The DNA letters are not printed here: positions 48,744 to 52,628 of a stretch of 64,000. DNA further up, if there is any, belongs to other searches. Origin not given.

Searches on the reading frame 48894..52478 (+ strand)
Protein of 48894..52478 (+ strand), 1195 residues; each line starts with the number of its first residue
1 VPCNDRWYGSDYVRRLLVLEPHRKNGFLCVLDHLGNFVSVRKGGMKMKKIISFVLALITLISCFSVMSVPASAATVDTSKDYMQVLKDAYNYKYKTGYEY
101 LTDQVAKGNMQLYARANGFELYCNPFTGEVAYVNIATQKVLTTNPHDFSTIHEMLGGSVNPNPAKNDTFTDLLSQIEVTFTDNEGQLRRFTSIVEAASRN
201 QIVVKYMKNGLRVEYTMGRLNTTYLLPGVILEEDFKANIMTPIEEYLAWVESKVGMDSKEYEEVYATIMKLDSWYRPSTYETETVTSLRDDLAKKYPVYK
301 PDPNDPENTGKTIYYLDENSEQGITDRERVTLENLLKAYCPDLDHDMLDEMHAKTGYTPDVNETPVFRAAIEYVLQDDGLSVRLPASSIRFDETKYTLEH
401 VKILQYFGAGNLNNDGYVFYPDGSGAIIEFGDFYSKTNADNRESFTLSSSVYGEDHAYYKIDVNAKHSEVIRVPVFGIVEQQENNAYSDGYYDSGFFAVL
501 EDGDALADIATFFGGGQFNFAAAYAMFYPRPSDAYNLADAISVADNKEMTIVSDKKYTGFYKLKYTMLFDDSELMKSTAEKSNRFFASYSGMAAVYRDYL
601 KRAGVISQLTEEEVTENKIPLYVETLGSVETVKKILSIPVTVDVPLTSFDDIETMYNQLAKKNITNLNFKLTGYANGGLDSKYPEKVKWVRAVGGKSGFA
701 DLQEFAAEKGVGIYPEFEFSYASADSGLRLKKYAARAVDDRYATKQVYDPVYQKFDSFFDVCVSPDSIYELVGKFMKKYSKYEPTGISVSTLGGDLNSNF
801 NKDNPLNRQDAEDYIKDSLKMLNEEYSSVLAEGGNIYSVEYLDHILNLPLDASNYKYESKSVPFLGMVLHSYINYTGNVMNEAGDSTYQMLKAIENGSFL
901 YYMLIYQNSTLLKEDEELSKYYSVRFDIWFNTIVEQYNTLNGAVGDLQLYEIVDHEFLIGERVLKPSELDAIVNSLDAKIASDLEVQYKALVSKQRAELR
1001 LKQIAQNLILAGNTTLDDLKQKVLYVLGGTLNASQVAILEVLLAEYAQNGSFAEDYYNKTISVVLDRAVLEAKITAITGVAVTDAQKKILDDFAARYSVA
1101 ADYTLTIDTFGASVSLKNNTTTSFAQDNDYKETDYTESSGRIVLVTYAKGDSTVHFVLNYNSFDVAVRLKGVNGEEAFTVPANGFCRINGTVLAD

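Call 57: search_protein_families(library=pfam, proteins=[window:48894-52478:+], max_evalue=0.00001)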
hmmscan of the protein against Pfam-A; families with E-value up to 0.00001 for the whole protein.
window:48894-52478:+ (1195 aa): 1 family
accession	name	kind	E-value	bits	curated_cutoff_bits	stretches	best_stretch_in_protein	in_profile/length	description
PF18952.6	DUF5696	-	1.1e-140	470.5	25.6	1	356-958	12-576/612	Family of unknown function (DUF5696)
